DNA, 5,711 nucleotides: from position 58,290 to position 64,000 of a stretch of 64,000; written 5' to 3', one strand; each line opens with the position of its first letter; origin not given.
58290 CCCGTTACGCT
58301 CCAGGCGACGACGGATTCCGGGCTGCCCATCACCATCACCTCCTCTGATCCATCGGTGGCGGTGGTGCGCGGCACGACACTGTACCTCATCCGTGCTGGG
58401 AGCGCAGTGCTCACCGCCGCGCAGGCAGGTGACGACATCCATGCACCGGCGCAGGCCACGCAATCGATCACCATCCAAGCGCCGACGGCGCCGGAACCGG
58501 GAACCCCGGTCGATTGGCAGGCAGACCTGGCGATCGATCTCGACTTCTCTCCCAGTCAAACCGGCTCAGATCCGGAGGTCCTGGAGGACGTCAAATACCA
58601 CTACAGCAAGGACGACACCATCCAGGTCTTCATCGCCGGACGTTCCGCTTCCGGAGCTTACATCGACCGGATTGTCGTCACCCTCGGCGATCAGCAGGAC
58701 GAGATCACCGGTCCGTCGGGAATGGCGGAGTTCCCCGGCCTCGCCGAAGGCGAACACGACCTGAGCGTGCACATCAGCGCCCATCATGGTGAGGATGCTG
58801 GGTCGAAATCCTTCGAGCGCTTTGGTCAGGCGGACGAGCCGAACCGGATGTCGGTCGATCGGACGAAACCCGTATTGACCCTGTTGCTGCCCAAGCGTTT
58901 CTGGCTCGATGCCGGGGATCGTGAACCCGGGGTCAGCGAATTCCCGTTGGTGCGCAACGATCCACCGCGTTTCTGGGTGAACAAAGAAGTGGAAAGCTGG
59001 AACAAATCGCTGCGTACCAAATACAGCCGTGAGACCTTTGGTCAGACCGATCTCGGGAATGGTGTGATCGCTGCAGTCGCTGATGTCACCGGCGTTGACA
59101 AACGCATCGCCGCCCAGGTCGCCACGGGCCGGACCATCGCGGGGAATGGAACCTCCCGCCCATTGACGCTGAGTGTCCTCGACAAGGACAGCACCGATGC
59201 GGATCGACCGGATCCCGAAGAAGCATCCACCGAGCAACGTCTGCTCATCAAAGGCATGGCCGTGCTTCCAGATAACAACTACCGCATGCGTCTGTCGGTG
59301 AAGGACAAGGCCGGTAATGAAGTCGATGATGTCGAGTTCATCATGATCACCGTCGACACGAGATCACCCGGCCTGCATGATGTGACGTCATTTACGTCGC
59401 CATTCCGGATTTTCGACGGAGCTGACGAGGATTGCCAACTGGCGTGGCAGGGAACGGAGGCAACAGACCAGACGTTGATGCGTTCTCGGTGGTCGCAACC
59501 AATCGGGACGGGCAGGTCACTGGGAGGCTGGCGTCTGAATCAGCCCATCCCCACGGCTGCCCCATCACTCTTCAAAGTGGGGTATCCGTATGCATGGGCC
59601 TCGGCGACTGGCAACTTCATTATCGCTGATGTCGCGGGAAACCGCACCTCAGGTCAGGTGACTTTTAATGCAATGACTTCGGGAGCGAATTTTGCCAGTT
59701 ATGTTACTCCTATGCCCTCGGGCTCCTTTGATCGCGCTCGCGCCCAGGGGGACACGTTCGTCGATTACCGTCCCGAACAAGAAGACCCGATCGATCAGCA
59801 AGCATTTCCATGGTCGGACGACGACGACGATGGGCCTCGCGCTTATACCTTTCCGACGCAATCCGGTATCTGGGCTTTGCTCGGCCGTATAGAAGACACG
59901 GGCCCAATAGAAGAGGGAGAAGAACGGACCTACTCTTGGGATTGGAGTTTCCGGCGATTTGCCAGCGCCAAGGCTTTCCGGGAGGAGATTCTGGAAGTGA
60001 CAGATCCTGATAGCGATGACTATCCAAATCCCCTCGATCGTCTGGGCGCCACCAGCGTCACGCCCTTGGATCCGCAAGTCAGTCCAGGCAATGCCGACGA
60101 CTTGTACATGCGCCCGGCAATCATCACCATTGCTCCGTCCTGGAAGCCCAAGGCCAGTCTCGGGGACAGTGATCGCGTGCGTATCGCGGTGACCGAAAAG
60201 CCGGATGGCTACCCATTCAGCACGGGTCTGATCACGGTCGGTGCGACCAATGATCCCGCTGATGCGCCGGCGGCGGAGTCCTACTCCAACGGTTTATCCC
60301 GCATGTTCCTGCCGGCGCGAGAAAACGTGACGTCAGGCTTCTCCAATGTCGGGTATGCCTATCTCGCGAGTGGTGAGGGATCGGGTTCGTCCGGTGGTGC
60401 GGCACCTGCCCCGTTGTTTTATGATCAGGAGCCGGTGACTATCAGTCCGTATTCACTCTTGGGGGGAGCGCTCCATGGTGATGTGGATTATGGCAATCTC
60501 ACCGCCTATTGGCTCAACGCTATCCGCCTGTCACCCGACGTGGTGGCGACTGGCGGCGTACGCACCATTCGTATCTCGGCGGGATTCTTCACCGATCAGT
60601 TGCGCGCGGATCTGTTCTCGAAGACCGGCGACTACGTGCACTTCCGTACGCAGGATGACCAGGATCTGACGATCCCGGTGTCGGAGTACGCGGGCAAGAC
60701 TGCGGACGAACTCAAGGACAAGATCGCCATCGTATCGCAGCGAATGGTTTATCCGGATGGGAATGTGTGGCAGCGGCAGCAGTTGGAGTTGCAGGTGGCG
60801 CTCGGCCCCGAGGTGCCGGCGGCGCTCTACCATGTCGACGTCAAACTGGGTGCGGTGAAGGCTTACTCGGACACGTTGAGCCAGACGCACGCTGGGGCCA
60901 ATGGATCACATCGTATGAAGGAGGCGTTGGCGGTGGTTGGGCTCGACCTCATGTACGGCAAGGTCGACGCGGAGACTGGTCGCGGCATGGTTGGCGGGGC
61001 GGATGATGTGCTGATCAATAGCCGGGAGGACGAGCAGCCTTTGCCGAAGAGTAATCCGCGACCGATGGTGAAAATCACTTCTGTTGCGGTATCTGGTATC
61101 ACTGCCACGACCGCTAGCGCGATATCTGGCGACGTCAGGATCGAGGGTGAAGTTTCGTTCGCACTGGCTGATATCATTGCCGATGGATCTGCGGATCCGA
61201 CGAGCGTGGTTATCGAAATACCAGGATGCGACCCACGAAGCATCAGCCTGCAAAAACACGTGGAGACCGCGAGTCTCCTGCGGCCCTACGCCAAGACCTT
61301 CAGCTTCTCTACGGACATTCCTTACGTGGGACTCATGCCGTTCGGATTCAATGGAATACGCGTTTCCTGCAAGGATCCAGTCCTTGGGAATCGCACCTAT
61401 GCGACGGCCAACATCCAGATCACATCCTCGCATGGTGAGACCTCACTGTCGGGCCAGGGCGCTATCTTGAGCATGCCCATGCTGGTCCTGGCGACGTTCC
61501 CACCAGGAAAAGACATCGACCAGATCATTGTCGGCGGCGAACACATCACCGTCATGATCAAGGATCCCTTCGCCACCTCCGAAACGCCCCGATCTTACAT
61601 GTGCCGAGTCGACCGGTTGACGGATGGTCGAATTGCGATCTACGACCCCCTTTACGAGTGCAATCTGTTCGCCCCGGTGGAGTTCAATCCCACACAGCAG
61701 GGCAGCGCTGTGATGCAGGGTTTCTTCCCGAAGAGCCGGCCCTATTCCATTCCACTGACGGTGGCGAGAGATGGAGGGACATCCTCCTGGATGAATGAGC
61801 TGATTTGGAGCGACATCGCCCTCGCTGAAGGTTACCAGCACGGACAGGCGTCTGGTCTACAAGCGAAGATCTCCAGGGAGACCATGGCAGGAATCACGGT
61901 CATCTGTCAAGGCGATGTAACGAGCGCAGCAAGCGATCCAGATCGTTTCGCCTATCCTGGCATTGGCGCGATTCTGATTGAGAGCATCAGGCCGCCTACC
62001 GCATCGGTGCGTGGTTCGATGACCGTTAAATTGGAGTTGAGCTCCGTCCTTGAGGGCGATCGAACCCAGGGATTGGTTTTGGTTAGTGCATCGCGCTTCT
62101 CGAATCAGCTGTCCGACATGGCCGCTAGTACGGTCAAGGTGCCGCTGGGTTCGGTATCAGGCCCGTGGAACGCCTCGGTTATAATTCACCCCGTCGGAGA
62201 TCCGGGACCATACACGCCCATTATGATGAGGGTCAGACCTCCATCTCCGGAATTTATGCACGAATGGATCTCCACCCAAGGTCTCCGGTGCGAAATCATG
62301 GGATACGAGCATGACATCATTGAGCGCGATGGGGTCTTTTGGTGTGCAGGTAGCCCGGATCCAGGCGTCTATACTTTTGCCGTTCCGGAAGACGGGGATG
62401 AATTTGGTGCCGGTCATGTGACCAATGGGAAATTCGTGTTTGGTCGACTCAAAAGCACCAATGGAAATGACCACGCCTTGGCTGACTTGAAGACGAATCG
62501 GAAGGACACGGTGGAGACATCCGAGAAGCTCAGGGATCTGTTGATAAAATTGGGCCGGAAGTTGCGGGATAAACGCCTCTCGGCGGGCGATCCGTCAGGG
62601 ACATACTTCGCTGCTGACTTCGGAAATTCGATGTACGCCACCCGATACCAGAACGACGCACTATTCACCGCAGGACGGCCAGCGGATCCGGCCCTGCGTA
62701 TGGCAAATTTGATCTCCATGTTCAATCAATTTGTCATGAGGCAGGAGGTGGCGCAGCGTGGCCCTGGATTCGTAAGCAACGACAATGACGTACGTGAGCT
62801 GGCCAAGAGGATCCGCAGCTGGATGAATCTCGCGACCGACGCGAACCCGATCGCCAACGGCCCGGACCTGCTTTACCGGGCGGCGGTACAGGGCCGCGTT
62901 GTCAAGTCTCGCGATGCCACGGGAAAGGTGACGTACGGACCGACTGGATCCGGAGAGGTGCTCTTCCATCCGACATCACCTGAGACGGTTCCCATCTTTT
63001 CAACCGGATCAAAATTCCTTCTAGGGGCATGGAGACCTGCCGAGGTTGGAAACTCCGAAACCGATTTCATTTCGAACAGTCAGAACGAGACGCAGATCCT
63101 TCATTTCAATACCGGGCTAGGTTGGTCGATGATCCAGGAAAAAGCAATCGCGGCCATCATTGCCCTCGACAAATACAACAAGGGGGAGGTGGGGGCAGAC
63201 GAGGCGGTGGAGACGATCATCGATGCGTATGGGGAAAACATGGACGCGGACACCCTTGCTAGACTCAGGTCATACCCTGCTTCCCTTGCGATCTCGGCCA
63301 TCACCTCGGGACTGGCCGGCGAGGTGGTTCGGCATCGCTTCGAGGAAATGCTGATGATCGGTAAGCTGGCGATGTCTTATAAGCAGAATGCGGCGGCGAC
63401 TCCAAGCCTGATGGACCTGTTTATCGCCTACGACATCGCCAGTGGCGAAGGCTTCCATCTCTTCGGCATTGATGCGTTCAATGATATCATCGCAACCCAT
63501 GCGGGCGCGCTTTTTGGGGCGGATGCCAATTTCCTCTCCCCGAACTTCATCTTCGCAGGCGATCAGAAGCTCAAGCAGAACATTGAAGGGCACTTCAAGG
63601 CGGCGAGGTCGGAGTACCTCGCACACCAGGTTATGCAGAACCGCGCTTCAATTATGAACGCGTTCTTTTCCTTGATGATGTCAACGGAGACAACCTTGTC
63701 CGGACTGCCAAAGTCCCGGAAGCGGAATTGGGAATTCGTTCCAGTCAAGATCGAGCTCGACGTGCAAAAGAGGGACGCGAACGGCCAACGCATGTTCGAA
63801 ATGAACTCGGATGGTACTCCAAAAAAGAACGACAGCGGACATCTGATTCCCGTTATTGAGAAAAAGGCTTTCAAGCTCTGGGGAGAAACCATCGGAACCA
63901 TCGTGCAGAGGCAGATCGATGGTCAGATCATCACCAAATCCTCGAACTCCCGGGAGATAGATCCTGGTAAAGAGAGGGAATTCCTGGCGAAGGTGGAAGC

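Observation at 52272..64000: Giant ORF of at least 3,909 codons, missing from the ORF track: PA14/Calx-beta/Ig-array secreted protein running off the window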

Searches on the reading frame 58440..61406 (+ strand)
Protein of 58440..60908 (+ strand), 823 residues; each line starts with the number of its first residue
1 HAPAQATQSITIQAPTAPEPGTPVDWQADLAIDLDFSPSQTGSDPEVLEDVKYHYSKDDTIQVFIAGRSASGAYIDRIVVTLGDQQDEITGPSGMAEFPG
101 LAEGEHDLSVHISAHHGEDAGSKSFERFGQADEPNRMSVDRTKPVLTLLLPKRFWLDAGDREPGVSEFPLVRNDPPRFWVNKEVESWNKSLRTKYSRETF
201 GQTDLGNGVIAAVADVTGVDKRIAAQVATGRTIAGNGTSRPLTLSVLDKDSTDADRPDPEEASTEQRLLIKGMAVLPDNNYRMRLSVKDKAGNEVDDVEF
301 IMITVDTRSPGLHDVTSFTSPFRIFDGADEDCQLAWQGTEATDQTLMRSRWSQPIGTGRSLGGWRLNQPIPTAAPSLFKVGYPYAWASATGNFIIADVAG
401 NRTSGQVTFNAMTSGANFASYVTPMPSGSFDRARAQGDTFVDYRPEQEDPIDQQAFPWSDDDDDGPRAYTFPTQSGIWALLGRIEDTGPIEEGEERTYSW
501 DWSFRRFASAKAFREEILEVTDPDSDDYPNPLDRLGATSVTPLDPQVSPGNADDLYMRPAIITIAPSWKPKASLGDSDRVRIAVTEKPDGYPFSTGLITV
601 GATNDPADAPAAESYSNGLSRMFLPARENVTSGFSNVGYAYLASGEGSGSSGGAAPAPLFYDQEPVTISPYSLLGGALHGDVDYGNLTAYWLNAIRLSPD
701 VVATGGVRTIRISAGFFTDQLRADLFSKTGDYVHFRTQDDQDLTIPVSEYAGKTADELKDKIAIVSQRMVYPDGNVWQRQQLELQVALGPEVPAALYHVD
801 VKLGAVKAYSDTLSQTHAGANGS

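Call 27: search_solved_structures(query=window:58440-60908:+, max_evalue=1)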
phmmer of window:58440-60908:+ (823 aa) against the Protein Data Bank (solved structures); distinct sequences matched with E-value up to 1: 0.

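Call 39: find_related_loci(query=A1, collection=genome_contigs, flank=10000)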
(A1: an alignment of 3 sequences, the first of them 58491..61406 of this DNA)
Query A1 (972 aa) in genome_contigs; peptide patterns used: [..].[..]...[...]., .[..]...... (x = any residue, [..] = any of these).
325 stretches matched a pattern, but none encodes a relative of the query by tblastn (E <= 1e-3).
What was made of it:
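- Tried and rejected: An alignment of that region found no relative in 185,579 reference genomes (call 39).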

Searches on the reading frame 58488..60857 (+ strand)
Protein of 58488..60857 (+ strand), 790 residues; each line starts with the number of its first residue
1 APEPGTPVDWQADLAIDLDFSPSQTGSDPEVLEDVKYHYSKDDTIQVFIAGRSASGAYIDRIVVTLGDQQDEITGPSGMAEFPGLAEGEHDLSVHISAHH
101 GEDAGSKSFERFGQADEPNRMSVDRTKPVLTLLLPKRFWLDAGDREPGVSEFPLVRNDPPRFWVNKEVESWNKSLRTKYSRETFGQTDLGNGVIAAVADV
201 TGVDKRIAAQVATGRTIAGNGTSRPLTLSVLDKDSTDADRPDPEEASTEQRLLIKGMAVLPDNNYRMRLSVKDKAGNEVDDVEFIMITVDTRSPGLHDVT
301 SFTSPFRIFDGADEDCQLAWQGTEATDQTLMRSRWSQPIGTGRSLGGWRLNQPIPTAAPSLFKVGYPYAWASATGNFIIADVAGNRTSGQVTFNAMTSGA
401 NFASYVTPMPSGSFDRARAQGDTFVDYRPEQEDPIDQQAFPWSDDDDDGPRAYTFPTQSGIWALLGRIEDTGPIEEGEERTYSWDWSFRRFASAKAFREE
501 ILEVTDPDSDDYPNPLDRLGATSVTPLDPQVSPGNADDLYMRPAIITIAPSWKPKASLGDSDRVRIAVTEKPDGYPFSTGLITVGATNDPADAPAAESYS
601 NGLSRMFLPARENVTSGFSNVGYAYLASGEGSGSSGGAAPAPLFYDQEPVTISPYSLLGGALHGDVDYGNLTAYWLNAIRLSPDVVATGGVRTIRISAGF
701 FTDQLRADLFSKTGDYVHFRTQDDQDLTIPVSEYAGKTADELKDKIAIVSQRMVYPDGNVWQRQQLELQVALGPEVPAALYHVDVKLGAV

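Call 99: search_protein_families(library=phrogs, proteins=[window:58488-60857:+], max_evalue=0.01)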
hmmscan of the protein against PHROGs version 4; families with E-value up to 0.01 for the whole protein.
window:58488-60857:+ (790 aa): 0 families

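Call 100: search_protein_families(library=padloc, proteins=[window:58488-60857:+], max_evalue=0.01)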
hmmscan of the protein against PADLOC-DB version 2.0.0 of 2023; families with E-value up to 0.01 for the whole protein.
window:58488-60857:+ (790 aa): 0 families

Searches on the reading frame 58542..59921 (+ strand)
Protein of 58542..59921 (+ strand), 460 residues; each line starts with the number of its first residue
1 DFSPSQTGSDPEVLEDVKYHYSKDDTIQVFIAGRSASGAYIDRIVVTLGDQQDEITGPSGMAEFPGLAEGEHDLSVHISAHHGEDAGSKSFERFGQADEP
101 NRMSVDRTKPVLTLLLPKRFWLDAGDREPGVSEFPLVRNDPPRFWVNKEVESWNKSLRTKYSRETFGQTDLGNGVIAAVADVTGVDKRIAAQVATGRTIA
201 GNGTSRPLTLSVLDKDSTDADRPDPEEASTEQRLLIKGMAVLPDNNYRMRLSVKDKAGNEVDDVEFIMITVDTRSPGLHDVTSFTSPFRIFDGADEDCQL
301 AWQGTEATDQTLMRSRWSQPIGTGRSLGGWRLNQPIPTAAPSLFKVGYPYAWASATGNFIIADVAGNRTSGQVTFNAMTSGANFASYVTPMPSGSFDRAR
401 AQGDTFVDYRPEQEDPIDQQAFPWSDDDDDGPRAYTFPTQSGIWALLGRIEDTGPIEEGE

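Call 10: search_protein_families(library=pfam, proteins=[window:58542-59921:+], max_evalue=1)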
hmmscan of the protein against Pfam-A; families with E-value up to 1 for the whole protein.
window:58542-59921:+ (460 aa): 2 families
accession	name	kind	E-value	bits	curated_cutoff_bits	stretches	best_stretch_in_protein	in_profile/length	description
PF19077.6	Big_13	-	0.0036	18.2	27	1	240-273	70-102/102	Bacterial Ig-like domain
PF12245.14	Big_3_2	-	0.0085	16.7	23.3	1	240-261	87-111/122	Bacterial Ig-like domain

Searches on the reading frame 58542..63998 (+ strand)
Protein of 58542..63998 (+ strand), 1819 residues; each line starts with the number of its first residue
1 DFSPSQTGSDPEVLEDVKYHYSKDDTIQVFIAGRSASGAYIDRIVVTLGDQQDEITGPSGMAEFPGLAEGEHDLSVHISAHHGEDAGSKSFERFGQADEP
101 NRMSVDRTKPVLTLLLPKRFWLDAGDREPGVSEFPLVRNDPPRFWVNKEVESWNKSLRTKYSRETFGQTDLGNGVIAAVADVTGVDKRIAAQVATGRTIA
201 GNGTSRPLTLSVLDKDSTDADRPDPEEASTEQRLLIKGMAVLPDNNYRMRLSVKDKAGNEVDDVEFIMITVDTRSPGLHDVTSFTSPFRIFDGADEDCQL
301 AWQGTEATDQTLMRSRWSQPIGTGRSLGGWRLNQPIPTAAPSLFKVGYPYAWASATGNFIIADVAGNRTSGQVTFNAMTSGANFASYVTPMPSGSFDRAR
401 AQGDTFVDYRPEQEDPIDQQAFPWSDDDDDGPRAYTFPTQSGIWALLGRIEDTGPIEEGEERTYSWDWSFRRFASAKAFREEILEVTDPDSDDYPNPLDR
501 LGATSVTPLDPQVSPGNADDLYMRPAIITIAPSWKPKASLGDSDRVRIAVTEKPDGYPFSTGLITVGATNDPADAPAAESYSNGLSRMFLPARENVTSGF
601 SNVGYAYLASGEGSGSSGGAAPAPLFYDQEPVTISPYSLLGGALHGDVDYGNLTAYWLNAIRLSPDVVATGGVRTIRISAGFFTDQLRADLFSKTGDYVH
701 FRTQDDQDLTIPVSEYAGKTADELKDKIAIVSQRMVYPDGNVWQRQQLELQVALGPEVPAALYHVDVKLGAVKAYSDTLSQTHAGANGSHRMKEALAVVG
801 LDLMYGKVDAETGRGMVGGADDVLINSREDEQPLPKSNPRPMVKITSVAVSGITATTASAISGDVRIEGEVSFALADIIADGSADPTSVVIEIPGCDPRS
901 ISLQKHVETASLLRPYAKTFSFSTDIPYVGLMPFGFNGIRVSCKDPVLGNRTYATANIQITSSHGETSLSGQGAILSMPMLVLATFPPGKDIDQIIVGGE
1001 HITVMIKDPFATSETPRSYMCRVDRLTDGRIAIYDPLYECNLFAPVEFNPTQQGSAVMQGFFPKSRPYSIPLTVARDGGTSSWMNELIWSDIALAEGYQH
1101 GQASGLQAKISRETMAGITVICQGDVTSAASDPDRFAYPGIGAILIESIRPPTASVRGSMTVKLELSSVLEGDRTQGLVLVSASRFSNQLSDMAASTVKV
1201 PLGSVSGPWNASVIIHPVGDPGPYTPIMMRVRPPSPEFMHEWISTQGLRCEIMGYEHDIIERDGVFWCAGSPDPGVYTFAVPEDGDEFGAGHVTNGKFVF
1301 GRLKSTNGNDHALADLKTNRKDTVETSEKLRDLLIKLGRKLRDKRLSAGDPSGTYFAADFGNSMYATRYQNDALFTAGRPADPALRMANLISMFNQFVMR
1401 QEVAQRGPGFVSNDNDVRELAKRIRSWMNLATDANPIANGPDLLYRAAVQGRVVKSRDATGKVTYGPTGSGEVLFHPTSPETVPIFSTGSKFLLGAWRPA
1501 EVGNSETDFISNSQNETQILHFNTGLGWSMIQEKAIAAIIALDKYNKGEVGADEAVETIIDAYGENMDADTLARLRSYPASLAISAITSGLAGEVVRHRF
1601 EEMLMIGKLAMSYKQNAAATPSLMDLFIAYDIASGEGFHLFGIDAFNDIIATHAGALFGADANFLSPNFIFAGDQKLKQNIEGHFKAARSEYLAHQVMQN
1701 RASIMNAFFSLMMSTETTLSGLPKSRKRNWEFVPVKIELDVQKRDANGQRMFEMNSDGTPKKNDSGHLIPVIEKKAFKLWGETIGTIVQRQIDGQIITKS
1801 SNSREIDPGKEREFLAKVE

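Call 13: find_homologous_proteins(query=window:58542-63998:+)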
Query window:58542-63998:+ (1819 aa): 2 proteins with E <= 0.001 among 8000 candidates.
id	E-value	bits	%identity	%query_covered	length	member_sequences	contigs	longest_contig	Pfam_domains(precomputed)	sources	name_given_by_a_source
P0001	0.0e+0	1407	70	51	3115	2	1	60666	PF22352.3,PF00801.27,PF07691.18,PF03160.21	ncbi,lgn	-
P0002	1.9e-168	581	41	44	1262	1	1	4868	-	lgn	-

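Call 15: find_encoding_contigs(protein=P0001, flank=10000)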
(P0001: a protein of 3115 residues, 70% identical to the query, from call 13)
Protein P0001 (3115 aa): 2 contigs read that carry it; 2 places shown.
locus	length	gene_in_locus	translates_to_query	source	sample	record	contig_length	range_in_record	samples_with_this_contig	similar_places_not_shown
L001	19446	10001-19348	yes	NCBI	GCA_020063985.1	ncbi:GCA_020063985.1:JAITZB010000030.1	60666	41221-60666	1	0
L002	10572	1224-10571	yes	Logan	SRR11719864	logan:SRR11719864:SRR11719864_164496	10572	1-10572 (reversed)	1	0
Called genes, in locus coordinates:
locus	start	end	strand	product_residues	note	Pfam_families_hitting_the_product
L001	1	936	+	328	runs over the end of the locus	PF00248:Aldo_ket_red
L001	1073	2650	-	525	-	-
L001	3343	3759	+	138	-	PF02580:Tyr_Deacylase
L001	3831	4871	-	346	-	PF00069:Pkinase, PF07714:PK_Tyr_Ser-Thr, PF01636:APH (faint), PF03109:ABC1 (weak)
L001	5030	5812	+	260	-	PF00459:Inositol_P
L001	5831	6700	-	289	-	PF13649:Methyltransf_25 (weak)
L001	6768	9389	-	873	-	PF02861:Clp_N, PF23569:NBD_SMAX1, PF00004:AAA, PF17871:AAA_lid_9, PF00004:AAA, PF07724:AAA_2, PF07728:AAA_5, PF10431:ClpB_D2-small, +12 more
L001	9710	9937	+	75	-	-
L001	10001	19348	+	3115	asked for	PF07691:PA14, PF03160:Calx-beta, PF00801:PKD (faint), PF22352:K319L-like_PKD (weak)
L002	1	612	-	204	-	?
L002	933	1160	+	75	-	-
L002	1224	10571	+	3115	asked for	PF07691:PA14, PF03160:Calx-beta, PF00801:PKD (faint), PF22352:K319L-like_PKD (weak)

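Call 16: find_encoding_contigs(protein=P0002, flank=10000)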
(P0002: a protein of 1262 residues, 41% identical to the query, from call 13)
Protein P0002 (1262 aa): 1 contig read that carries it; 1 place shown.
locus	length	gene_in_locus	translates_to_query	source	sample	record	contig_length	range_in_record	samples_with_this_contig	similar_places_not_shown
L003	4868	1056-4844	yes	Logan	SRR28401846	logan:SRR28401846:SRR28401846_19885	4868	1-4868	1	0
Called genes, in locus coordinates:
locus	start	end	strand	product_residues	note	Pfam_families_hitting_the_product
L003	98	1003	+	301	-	-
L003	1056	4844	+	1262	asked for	-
